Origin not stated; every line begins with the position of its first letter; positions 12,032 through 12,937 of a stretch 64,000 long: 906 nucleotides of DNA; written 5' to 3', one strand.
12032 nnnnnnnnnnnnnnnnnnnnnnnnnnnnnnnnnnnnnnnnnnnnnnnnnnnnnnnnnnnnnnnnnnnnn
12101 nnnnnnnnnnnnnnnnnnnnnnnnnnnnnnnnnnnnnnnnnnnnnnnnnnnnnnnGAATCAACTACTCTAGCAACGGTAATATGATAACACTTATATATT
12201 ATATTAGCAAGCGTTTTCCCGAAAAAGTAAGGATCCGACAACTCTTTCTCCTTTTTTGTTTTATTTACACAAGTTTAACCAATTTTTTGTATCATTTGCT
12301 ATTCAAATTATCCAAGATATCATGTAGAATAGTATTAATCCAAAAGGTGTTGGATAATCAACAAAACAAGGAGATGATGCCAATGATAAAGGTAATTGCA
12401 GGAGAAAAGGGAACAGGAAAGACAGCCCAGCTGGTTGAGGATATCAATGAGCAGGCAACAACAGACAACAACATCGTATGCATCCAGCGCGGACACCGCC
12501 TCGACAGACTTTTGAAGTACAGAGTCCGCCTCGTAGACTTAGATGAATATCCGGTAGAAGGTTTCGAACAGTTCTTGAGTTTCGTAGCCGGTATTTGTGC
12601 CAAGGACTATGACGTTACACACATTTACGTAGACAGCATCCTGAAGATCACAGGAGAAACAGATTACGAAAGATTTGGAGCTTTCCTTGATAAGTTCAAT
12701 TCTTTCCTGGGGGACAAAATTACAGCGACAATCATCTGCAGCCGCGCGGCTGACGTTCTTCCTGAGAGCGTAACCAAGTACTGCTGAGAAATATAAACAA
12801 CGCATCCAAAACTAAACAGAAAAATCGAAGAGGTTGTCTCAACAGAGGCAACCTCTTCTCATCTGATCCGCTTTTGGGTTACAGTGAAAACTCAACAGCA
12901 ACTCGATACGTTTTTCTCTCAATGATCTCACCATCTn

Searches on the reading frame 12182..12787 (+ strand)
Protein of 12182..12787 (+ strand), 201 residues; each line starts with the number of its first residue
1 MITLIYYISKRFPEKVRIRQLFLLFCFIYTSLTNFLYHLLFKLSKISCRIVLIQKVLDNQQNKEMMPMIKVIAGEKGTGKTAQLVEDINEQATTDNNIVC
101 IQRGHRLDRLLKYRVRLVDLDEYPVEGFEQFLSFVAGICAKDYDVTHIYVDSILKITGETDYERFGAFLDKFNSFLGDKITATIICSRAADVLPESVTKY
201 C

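Call 7: search_protein_families(library=pfam, proteins=[window:12182-12787:+])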
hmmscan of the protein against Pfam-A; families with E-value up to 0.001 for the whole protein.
window:12182-12787:+ (201 aa): 0 families

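Call 49: search_protein_families(library=pfam, proteins=[window:12182-12787:+], max_evalue=5)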
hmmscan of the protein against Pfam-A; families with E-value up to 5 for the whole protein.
window:12182-12787:+ (201 aa): 4 families
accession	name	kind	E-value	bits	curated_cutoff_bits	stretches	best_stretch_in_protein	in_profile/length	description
PF06745.19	ATPase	-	0.0091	15.8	26.6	1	140-187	115-162/231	KaiC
PF05707.18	Zot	-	0.037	13.9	20.3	1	68-119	1-59/197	Zonular occludens toxin (Zot)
PF13191.12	AAA_16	-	0.11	13.4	32.6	1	70-126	27-88/167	AAA ATPase domain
PF06414.18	Zeta_toxin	-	0.11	12.4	22.3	1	57-103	5-51/199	Zeta toxin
